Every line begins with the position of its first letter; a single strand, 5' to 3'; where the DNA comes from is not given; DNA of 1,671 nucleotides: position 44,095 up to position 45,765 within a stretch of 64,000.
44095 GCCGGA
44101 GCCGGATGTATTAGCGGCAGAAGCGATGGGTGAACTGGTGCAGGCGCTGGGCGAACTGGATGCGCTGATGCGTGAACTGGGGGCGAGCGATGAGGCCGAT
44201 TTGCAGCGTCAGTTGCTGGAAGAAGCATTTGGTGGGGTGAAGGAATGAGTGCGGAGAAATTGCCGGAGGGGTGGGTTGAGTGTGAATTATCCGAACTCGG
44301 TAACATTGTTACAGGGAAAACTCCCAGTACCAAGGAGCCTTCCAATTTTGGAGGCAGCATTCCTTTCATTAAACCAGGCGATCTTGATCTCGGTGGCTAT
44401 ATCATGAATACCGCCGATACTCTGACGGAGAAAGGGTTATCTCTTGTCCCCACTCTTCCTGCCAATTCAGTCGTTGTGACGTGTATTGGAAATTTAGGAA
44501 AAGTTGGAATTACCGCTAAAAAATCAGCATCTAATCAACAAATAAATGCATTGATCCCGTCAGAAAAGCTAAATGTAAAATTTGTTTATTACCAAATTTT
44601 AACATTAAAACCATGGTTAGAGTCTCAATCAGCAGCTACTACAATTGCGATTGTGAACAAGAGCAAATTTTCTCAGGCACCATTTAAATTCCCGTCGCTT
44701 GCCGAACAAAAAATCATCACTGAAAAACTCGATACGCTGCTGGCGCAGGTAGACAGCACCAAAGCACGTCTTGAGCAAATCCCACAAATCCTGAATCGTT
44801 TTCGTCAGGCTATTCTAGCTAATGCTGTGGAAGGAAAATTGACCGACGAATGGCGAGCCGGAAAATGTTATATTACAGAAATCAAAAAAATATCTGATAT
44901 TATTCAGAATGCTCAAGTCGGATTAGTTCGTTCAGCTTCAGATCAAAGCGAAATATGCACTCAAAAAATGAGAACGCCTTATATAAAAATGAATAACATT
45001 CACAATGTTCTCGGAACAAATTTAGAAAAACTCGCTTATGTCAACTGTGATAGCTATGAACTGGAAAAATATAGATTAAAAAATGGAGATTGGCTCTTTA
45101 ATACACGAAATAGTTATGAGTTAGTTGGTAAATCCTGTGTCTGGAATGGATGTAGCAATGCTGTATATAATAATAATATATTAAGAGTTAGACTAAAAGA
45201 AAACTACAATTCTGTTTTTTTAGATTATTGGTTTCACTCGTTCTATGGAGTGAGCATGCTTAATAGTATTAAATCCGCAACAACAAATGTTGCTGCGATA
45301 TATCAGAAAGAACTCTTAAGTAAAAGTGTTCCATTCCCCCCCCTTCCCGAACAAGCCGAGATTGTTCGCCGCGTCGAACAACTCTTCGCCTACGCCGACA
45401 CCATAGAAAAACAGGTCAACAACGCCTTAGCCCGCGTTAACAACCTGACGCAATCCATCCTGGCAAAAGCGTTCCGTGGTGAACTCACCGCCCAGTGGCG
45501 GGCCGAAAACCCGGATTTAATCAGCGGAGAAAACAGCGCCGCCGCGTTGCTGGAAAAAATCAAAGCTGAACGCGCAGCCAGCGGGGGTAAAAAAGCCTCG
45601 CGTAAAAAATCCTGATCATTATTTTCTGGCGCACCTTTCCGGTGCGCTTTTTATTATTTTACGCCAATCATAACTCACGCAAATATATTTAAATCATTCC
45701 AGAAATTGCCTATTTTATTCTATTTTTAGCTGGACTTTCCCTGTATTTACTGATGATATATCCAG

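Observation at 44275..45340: hsdS carries two low-GC target-recognition domains that appear to differ from EcoKI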

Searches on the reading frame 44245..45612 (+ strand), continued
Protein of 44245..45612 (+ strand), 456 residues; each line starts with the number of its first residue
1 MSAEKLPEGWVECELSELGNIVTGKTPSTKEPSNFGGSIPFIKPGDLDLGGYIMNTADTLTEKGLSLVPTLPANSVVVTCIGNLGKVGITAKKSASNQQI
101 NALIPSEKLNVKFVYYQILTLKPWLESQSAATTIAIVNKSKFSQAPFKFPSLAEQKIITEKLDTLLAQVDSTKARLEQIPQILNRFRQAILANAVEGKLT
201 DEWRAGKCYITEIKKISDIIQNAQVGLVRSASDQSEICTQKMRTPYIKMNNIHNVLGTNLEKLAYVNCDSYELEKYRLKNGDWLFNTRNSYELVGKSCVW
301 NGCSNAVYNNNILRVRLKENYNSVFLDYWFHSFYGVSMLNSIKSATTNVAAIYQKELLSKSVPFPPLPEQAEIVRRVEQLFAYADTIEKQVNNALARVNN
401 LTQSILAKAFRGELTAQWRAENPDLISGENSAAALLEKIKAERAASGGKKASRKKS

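Call 64: find_encoding_contigs(protein=P0166, flank=10000, max_places=10)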
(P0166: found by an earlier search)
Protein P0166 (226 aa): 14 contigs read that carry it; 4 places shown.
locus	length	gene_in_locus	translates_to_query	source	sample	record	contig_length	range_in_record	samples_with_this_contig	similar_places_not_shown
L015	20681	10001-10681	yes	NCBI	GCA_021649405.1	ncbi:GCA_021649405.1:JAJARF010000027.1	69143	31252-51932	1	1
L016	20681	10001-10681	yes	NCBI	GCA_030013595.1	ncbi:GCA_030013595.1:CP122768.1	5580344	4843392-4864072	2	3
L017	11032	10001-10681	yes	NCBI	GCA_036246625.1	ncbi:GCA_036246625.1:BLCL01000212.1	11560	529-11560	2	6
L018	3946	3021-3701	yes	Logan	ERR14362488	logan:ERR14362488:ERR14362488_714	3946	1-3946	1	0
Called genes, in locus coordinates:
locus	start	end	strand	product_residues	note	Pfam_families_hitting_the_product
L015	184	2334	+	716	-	PF02554:CstA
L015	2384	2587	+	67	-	PF04328:Sel_put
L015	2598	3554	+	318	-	PF02492:cobW, PF07683:CobW_C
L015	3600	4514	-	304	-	PF14338:Mrr_N, PF04471:Mrr_cat, PF22722:NA-iREase1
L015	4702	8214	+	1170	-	PF04313:HSDR_N (faint), PF00270:DEAD, PF04851:ResIII, PF18766:SWI2_SNF2, PF00271:Helicase_C, PF08463:EcoEI_R_C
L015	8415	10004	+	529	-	PF12161:HsdM_N (weak), PF02384:N6_Mtase, PF07669:Eco57I (faint)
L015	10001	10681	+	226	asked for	PF01420:Methylase_S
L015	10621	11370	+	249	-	PF01420:Methylase_S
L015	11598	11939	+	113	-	PF08845:SymE_toxin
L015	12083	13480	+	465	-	PF12102:MrcB_N (weak), PF20720:nSTAND3 (weak), PF00004:AAA (weak), PF07728:AAA_5, PF13401:AAA_22 (weak), PF28529:McrB_lid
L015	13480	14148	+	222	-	PF10117:McrBC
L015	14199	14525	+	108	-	PF10117:McrBC (weak)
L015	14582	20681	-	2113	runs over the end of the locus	PF00270:DEAD, PF27116:YjiV_N, PF00271:Helicase_C, PF09369:MZB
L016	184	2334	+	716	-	PF02554:CstA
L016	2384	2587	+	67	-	PF04328:Sel_put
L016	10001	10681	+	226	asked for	PF01420:Methylase_S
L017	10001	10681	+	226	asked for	PF01420:Methylase_S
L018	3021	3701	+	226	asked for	PF01420:Methylase_S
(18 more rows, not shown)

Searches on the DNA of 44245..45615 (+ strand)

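Call 4: search_dna_similar(query=window:44245-45615:+, collection=ecoli_genomes, mode=near, max_rows=30)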
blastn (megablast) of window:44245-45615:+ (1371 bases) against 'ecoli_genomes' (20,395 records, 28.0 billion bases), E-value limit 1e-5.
Records with a match: 921; places in all: 949; records where one place covers at least 80% of the query: 3.
Genomes with a match: 921 of 5426; with a place that covers at least 80% of the query: 3. Places per genome that has any: lowest 1, median 1, highest 2. On chromosomes: 949 places; on plasmids: 0.
Best place of each record, by identity: >=99% 3; 95-99% 887; 90-95% 29; 80-90% 2.
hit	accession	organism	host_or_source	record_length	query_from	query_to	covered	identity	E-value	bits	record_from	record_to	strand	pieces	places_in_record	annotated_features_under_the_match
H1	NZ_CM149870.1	Escherichia coli strain HCP5S3_I2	Sus scrofa domesticus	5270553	1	1371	100%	100.0%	0e+0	2532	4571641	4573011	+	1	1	restriction endonuclease subunit S (x2) | hsdM: type I restriction-modification system methyltransferase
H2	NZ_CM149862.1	Escherichia coli strain LCP30S3_I5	Sus scrofa domesticus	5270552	1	1371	100%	100.0%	0e+0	2532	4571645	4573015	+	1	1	restriction endonuclease subunit S (x2) | hsdM: type I restriction-modification system methyltransferase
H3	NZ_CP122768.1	Escherichia coli strain ETEC1738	Sus scrofa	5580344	1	1371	100%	99.8%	0e+0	2514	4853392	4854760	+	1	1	restriction endonuclease subunit S (x2) | hsdM: type I restriction-modification system methyltransferase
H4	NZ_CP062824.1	Escherichia coli O169:H41 strain Res13-Lact-PER13-34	Sus scrofa domesticus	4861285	1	1371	61%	97.8%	0e+0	1437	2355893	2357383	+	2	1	restriction endonuclease subunit S | hsdM: type I restriction-modification system methyltransferase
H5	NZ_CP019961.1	Escherichia coli strain HKUOPY1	Ailuropoda melanoleuca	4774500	1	1371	61%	96.3%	0e+0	1368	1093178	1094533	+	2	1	restriction endonuclease subunit S | hsdM: type I restriction-modification system methyltransferase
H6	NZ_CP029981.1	Escherichia coli strain 99-3165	missing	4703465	454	1371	32%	93.6%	3e-124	650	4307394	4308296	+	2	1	restriction endonuclease subunit S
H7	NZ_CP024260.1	Escherichia coli strain F5656C1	missing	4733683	454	1371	32%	93.6%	3e-124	650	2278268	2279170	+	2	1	restriction endonuclease subunit S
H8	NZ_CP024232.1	Escherichia coli O6:H16 strain 2014EL-1346-6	missing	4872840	454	1371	32%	93.6%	3e-124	650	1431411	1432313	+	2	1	restriction endonuclease subunit S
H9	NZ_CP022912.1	Escherichia coli O6:H16 strain 2011EL-1370-2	Homo sapiens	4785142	454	1371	32%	93.6%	3e-124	650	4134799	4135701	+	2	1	restriction endonuclease subunit S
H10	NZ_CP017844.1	Escherichia coli strain FMU073332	Homo sapiens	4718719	454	1371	32%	93.6%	3e-124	650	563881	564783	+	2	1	restriction endonuclease subunit S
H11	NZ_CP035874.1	Escherichia coli strain B2C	Homo sapiens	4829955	454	1371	32%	93.6%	3e-124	650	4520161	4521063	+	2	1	restriction endonuclease subunit S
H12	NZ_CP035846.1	Escherichia coli strain TW10598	Homo sapiens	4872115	454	1371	32%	93.6%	3e-124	650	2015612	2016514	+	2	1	restriction endonuclease subunit S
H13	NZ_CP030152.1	Escherichia coli strain JSMCR1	chicken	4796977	454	1371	32%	93.6%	3e-124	650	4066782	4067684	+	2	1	restriction endonuclease subunit S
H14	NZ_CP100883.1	Escherichia coli strain ET896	Hoplobatrachus rugulosus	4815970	454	1371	32%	93.6%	3e-124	650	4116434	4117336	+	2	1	restriction endonuclease subunit S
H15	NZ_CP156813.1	Escherichia coli strain PKF8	Milvus migrans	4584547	454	1371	32%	93.6%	3e-124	650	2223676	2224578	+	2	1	restriction endonuclease subunit S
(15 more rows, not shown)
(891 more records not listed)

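Call 5: get_annotated_region(hit=H1, flank=9000)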
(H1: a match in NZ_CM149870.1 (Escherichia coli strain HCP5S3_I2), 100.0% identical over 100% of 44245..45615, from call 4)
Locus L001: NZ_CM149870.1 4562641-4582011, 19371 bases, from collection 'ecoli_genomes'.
description: Escherichia coli strain HCP5S3_I2 chromosome, whole genome shotgun sequence
organism: Escherichia coli strain HCP5S3_I2 (NCBI taxid 562)
replicon: chromosome; assembly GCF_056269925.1
host: Sus scrofa domesticus; source: feces; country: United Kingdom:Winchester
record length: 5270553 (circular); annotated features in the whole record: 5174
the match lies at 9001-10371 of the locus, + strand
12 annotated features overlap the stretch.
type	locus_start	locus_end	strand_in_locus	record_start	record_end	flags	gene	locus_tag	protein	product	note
CDS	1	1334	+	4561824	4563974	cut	btsT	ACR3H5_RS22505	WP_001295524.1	pyruvate/proton symporter BtsT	-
CDS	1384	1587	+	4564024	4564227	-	yjiX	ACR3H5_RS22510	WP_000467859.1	YbdD/YjiX family protein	-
CDS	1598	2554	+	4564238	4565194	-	yjiA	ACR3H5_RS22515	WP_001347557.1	GTPase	-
CDS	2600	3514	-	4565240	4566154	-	mrr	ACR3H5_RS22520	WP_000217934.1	adenine/cytosine-specific restriction endonuclease Mrr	-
CDS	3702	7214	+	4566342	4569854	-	hsdR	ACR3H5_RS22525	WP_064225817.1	type I restriction-modification system endonuclease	-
CDS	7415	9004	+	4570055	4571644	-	hsdM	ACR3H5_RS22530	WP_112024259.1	type I restriction-modification system methyltransferase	-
CDS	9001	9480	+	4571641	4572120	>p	-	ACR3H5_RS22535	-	restriction endonuclease subunit S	incomplete; partial in the middle of a contig; missing C-terminus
CDS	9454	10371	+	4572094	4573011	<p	-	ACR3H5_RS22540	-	restriction endonuclease subunit S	incomplete; partial in the middle of a contig; missing N-terminus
CDS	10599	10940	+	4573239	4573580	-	symE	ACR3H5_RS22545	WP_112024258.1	endoribonuclease SymE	-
CDS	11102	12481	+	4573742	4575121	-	mcrB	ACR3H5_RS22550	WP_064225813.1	5-methylcytosine-specific restriction endonuclease subunit McrB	-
CDS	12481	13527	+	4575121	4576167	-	mcrC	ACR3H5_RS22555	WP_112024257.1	5-methylcytosine-specific restriction endonuclease system specificity protein McrC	-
CDS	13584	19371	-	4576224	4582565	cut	-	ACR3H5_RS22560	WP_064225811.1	DEAD/DEAH box helicase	-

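Call 6: get_annotated_region(hit=H4, flank=3000)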
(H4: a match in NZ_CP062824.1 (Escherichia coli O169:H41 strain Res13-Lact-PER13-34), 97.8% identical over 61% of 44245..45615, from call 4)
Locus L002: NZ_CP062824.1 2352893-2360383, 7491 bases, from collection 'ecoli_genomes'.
description: Escherichia coli O169:H41 strain Res13-Lact-PER13-34 chromosome, complete genome
organism: Escherichia coli O169:H41 strain Res13-Lact-PER13-34 (NCBI taxid 1446701)
replicon: chromosome; assembly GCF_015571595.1
host: Sus scrofa domesticus; source: feces; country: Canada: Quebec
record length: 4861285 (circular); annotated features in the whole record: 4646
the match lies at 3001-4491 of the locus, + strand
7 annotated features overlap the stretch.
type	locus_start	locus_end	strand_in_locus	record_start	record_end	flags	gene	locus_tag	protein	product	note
CDS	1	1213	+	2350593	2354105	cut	hsdR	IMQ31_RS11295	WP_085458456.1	type I restriction-modification system endonuclease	-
CDS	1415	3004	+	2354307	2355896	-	hsdM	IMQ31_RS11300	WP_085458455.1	type I restriction-modification system methyltransferase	-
CDS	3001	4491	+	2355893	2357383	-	-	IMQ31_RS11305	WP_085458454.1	restriction endonuclease subunit S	-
CDS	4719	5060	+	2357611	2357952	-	symE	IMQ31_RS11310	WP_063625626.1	endoribonuclease SymE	-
CDS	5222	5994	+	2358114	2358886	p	-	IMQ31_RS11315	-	AAA family ATPase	frameshifted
CDS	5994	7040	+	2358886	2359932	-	mcrC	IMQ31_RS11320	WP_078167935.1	5-methylcytosine-specific restriction endonuclease system specificity protein McrC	-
CDS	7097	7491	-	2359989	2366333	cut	-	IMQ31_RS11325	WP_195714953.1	DEAD/DEAH box helicase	-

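Call 8: get_annotated_region(hit=H5, flank=3000)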
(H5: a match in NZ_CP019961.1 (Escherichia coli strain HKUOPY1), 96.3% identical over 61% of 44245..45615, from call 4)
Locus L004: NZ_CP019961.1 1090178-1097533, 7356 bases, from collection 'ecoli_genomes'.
description: Escherichia coli strain HKUOPY1 chromosome, complete genome
organism: Escherichia coli strain HKUOPY1 (NCBI taxid 562)
replicon: chromosome; assembly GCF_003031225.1
host: Ailuropoda melanoleuca; source: feces; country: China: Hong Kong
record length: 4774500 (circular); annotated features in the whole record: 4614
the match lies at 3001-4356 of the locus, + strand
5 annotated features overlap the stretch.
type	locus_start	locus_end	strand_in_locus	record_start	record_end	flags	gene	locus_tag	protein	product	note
CDS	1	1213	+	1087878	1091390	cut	hsdR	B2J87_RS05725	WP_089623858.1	type I restriction-modification system endonuclease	-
CDS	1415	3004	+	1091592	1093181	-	hsdM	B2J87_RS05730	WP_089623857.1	type I restriction-modification system methyltransferase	-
CDS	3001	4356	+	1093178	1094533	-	-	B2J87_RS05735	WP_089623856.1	restriction endonuclease subunit S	-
CDS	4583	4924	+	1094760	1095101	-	symE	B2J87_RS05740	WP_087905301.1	endoribonuclease SymE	-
CDS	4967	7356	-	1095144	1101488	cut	-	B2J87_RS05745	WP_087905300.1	DEAD/DEAH box helicase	-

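Call 19: get_annotated_region(hit=H3, flank=9000)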
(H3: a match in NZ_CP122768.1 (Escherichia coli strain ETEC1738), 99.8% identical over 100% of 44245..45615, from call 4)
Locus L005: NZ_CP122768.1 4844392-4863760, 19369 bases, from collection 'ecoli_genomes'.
description: Escherichia coli strain ETEC1738 chromosome, complete genome
organism: Escherichia coli strain ETEC1738 (NCBI taxid 562)
replicon: chromosome; assembly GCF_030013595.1
host: Sus scrofa; source: feces; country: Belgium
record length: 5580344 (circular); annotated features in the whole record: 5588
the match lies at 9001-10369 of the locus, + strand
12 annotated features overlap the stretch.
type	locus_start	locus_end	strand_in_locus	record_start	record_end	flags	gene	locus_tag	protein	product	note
CDS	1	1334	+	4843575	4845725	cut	btsT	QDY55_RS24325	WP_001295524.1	pyruvate/proton symporter BtsT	-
CDS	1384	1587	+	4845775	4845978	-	yjiX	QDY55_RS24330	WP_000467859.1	YbdD/YjiX family protein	-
CDS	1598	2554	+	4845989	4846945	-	yjiA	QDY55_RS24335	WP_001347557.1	GTPase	-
CDS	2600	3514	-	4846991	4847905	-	mrr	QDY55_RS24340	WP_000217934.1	adenine/cytosine-specific restriction endonuclease Mrr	-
CDS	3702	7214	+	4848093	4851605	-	hsdR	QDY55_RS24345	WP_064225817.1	type I restriction-modification system endonuclease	-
CDS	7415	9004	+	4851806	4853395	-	hsdM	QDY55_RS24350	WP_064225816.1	type I restriction-modification system methyltransferase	-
CDS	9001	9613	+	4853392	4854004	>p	-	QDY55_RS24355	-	restriction endonuclease subunit S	incomplete; partial in the middle of a contig; missing C-terminus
CDS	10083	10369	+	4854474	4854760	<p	-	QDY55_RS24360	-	restriction endonuclease subunit S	frameshifted; incomplete; partial in the middle of a contig; missing N-terminus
CDS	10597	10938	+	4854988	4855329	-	symE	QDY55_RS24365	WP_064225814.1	endoribonuclease SymE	-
CDS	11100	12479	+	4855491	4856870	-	mcrB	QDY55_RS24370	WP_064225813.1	5-methylcytosine-specific restriction endonuclease subunit McrB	-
CDS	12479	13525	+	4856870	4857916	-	mcrC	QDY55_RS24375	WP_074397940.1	5-methylcytosine-specific restriction endonuclease system specificity protein McrC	-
CDS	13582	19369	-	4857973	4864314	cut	-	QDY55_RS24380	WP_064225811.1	DEAD/DEAH box helicase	-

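Call 38: search_dna_similar(query=window:44857-45339:+, collection=ecoli_genomes, mode=distant, max_rows=15)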
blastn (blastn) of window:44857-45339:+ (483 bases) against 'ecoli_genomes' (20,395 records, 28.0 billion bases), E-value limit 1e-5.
Records with a match: 3; places in all: 3; records where one place covers at least 80% of the query: 3.
Genomes with a match: 3 of 5426; with a place that covers at least 80% of the query: 3. Places per genome that has any: lowest 1, median 1, highest 1. On chromosomes: 3 places; on plasmids: 0.
Best place of each record, by identity: >=99% 3.
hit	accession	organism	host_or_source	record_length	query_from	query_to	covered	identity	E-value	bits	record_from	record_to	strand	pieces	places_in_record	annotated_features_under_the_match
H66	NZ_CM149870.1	Escherichia coli strain HCP5S3_I2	Sus scrofa domesticus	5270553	1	483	100%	100.0%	0e+0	872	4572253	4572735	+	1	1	restriction endonuclease subunit S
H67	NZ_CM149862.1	Escherichia coli strain LCP30S3_I5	Sus scrofa domesticus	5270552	1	483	100%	100.0%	0e+0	872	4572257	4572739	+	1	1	restriction endonuclease subunit S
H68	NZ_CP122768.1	Escherichia coli strain ETEC1738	Sus scrofa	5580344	1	483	100%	99.6%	0e+0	859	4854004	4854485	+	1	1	restriction endonuclease subunit S (x2)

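Call 39: search_dna_similar(query=window:44278-44694:+, collection=ecoli_genomes, mode=distant, max_rows=15)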
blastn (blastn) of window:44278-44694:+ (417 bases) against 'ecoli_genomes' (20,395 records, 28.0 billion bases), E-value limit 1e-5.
Records with a match: 5; places in all: 5; records where one place covers at least 80% of the query: 5.
Genomes with a match: 5 of 5426; with a place that covers at least 80% of the query: 5. Places per genome that has any: lowest 1, median 1, highest 1. On chromosomes: 5 places; on plasmids: 0.
Best place of each record, by identity: >=99% 4; 95-99% 1.
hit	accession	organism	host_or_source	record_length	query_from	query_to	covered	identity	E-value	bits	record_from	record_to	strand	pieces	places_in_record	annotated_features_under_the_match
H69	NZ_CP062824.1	Escherichia coli O169:H41 strain Res13-Lact-PER13-34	Sus scrofa domesticus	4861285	1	417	100%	100.0%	0e+0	753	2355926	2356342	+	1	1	restriction endonuclease subunit S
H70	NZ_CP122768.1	Escherichia coli strain ETEC1738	Sus scrofa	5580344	1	417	100%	100.0%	0e+0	753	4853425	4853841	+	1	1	restriction endonuclease subunit S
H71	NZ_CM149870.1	Escherichia coli strain HCP5S3_I2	Sus scrofa domesticus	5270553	1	417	100%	100.0%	0e+0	753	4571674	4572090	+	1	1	restriction endonuclease subunit S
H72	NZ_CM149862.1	Escherichia coli strain LCP30S3_I5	Sus scrofa domesticus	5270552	1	417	100%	100.0%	0e+0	753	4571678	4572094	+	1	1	restriction endonuclease subunit S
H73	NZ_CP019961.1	Escherichia coli strain HKUOPY1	Ailuropoda melanoleuca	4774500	1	415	100%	96.9%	0e+0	691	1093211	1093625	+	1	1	restriction endonuclease subunit S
